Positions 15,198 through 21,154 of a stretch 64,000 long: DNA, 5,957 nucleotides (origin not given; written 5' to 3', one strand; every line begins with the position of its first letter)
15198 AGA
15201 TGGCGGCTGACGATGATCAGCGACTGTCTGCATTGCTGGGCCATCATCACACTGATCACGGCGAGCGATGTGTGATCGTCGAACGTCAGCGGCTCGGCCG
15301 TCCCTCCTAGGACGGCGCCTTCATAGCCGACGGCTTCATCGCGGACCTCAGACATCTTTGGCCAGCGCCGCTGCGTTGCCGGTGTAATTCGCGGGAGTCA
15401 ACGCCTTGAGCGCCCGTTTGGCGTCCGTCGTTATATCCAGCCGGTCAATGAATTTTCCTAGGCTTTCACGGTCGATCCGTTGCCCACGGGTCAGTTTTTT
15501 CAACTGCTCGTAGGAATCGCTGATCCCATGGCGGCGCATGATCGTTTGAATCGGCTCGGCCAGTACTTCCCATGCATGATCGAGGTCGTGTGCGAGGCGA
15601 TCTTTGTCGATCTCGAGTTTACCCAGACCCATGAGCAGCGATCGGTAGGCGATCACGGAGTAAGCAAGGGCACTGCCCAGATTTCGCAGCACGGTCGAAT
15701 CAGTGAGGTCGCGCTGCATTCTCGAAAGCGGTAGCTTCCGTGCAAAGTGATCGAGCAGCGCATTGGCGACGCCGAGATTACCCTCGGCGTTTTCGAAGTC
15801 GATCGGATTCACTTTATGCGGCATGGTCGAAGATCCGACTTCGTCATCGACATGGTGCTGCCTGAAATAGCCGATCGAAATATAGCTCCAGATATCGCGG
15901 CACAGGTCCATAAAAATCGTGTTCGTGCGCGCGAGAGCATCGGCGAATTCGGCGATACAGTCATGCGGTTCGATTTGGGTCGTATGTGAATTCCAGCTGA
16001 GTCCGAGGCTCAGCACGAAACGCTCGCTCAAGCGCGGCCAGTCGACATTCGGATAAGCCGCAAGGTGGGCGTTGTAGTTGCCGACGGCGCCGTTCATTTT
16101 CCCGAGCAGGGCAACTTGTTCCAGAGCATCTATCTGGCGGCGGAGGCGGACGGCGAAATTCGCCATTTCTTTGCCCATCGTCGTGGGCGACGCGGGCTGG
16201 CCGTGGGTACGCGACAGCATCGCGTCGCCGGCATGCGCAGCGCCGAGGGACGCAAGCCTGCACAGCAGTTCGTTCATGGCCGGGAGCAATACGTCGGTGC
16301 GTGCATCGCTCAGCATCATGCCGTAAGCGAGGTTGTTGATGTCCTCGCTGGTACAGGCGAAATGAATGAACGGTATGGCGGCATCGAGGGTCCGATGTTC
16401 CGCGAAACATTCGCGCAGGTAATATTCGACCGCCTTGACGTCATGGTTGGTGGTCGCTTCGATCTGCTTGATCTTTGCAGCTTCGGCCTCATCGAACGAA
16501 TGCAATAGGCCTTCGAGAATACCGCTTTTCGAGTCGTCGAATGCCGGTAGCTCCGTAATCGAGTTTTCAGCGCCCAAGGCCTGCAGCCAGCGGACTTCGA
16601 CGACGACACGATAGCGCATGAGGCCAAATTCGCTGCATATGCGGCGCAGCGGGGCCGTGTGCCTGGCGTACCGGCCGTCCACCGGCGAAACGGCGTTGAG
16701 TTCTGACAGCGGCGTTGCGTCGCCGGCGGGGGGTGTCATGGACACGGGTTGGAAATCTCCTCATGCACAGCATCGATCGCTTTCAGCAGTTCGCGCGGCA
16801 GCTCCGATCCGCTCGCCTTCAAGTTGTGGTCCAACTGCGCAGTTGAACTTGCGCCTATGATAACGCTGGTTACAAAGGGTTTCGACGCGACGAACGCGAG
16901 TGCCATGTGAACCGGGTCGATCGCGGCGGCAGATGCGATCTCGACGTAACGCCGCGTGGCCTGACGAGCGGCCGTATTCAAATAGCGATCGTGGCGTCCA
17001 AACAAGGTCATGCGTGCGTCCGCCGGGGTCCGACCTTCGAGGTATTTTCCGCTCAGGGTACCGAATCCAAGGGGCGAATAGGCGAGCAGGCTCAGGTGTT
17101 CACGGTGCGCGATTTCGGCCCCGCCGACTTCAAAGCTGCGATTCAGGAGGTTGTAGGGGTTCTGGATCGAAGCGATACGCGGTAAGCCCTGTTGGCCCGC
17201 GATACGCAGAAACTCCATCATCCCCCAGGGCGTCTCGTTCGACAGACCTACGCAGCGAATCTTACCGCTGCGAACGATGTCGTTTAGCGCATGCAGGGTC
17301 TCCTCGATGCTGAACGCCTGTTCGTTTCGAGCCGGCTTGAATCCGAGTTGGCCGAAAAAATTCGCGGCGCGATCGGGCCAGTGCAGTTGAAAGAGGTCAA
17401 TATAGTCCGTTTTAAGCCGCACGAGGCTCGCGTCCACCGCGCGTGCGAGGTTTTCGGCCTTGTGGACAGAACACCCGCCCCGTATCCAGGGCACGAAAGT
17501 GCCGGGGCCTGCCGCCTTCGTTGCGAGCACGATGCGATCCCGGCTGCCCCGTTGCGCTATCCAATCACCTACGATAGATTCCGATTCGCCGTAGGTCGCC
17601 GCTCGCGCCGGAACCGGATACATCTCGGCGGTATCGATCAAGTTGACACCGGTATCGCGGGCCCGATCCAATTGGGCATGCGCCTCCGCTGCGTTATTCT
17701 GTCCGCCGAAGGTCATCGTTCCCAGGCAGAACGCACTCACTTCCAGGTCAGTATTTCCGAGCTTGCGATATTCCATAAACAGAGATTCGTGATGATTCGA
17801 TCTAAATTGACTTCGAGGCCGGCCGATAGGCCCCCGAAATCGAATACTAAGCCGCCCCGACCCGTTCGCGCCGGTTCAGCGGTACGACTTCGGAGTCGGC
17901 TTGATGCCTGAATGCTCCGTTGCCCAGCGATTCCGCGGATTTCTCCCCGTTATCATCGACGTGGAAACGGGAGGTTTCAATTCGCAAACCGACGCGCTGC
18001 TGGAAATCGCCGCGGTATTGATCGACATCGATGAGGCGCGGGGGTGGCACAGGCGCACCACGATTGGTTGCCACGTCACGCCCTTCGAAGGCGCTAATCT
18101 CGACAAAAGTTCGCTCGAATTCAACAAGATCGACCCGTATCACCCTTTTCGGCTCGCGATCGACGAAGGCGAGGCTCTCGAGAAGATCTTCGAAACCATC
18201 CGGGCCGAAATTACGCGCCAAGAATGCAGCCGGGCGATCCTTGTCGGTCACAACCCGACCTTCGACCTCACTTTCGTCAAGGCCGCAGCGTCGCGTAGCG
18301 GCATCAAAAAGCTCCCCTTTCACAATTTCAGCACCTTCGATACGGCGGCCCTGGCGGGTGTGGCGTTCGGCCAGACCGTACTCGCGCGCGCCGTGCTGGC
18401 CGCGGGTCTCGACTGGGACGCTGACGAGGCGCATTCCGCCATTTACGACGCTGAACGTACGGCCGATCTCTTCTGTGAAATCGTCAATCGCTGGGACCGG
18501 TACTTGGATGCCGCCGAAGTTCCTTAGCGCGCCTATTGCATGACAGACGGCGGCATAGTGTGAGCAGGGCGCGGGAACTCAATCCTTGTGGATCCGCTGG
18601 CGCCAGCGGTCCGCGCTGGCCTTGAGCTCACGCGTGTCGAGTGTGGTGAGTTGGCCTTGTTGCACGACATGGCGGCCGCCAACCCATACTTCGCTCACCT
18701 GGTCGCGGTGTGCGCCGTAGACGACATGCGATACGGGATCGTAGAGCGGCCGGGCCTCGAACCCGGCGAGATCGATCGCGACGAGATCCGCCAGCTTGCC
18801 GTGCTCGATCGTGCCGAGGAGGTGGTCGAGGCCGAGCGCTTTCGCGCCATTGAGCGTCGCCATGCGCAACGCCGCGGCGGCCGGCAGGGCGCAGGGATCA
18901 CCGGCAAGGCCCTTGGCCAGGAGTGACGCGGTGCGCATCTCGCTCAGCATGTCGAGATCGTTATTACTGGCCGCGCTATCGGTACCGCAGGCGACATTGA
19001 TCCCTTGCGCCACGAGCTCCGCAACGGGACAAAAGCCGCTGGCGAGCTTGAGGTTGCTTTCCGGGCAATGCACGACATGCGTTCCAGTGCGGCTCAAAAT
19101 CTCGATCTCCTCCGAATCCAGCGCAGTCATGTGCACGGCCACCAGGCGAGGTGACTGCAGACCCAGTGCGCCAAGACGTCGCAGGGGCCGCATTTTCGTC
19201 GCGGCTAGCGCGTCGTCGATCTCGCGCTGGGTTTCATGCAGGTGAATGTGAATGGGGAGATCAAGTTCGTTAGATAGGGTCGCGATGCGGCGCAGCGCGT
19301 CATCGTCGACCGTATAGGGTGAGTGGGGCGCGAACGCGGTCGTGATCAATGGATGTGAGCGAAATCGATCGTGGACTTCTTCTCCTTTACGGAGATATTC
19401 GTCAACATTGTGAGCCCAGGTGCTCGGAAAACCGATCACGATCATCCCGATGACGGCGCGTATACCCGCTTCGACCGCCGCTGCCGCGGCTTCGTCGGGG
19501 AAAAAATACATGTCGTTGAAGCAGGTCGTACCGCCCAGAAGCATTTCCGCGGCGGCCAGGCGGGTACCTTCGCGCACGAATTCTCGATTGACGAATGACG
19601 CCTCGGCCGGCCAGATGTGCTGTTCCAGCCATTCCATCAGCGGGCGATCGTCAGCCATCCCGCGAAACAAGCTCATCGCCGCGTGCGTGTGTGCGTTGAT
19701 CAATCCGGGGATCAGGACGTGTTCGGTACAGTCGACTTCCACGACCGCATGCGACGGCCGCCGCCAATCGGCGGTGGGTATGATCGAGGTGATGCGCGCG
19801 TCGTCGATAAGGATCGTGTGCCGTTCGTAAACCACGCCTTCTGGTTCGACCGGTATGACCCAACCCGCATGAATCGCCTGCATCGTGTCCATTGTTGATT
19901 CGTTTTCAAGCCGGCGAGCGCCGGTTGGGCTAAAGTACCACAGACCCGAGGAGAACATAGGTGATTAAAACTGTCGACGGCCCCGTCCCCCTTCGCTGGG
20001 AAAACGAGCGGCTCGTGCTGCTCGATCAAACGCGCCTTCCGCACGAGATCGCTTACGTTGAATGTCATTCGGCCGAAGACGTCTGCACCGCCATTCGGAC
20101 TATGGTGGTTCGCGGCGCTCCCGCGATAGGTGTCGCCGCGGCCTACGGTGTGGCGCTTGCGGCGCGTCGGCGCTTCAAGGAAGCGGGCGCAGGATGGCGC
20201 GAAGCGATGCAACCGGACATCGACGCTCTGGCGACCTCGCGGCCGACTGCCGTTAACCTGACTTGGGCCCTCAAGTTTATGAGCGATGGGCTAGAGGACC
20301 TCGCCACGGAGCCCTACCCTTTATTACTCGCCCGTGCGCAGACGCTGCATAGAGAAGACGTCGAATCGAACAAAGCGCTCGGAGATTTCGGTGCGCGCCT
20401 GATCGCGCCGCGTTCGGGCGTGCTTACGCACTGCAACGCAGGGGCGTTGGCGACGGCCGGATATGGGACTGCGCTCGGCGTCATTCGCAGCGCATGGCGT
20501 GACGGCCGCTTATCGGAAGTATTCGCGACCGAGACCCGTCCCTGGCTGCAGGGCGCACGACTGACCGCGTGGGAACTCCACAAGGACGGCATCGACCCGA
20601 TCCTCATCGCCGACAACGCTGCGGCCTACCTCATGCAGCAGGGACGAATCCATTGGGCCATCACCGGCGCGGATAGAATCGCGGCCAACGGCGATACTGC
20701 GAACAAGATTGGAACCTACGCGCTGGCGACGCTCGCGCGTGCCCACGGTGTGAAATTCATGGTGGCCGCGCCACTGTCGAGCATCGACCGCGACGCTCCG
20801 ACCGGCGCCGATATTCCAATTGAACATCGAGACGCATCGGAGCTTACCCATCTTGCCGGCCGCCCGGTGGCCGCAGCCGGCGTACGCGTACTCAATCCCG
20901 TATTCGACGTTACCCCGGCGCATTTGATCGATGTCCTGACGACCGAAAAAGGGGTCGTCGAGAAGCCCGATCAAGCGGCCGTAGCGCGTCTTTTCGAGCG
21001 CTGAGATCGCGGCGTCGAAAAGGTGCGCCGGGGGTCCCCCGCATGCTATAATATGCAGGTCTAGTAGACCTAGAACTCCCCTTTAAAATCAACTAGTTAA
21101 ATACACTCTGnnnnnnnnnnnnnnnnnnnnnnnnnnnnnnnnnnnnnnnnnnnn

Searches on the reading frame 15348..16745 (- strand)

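Call 16: search_protein_families(library=pfam, proteins=[window:15348-16745:-], max_evalue=0.00001)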
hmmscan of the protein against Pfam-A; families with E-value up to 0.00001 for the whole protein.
window:15348-16745:- (465 aa): 2 families
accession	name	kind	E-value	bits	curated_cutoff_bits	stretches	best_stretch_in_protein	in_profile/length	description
PF08328.16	ASL_C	-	1.9e-49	166.9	35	1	341-455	1-115/115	Adenylosuccinate lyase C-terminal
PF00206.25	Lyase_1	-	3.4e-49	168.4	27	1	24-323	1-306/312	Lyase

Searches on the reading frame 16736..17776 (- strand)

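Call 67: search_protein_families(library=pfam, proteins=[window:16736-17776:-], max_evalue=0.00001)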
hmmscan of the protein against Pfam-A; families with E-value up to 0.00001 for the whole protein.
window:16736-17776:- (346 aa): 1 family
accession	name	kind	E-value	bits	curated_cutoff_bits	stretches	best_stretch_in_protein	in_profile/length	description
PF00248.27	Aldo_ket_red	-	5.9e-65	219.7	24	1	17-337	3-289/291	Aldo/keto reductase family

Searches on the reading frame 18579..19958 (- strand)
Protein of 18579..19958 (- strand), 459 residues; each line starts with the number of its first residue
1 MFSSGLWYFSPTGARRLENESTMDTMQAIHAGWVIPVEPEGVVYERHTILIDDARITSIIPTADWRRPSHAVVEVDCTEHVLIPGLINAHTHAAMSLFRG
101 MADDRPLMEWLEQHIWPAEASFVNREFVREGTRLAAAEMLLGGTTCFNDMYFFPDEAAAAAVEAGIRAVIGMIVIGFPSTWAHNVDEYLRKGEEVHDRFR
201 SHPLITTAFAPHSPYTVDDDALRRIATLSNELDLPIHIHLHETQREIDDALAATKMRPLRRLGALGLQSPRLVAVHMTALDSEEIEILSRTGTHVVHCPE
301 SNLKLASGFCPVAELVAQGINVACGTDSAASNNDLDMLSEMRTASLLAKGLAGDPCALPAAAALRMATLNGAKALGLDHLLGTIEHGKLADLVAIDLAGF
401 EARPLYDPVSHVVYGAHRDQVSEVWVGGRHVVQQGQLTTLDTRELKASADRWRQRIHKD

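Call 16: search_protein_families(library=pfam, proteins=[window:18579-19958:-], max_evalue=0.00001)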
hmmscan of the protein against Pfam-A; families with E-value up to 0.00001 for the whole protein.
window:18579-19958:- (459 aa): 2 families
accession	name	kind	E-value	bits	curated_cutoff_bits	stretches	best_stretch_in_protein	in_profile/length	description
PF01979.26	Amidohydro_1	-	1e-77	262.1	25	1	81-430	1-344/345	Amidohydrolase family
PF07969.17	Amidohydro_3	-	5.2e-23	82.7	29.7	1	209-432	246-472/472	Amidohydrolase family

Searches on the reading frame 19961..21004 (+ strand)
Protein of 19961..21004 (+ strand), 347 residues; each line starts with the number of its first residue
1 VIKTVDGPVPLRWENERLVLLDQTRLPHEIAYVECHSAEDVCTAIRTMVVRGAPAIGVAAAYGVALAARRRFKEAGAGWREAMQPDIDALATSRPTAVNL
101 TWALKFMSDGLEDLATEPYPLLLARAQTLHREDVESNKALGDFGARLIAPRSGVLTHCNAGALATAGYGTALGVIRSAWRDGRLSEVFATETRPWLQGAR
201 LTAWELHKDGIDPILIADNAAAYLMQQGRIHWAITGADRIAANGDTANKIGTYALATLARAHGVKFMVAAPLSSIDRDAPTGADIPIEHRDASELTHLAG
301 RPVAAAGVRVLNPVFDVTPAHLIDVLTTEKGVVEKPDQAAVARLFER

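Call 67: search_protein_families(library=pfam, proteins=[window:19961-21004:+], max_evalue=0.00001)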
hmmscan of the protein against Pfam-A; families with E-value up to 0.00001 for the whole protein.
window:19961-21004:+ (347 aa): 1 family
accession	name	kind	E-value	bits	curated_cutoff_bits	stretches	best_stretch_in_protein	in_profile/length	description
PF01008.23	IF-2B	-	4.2e-77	259.6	22.4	1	50-334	2-279/280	Initiation factor 2 subunit family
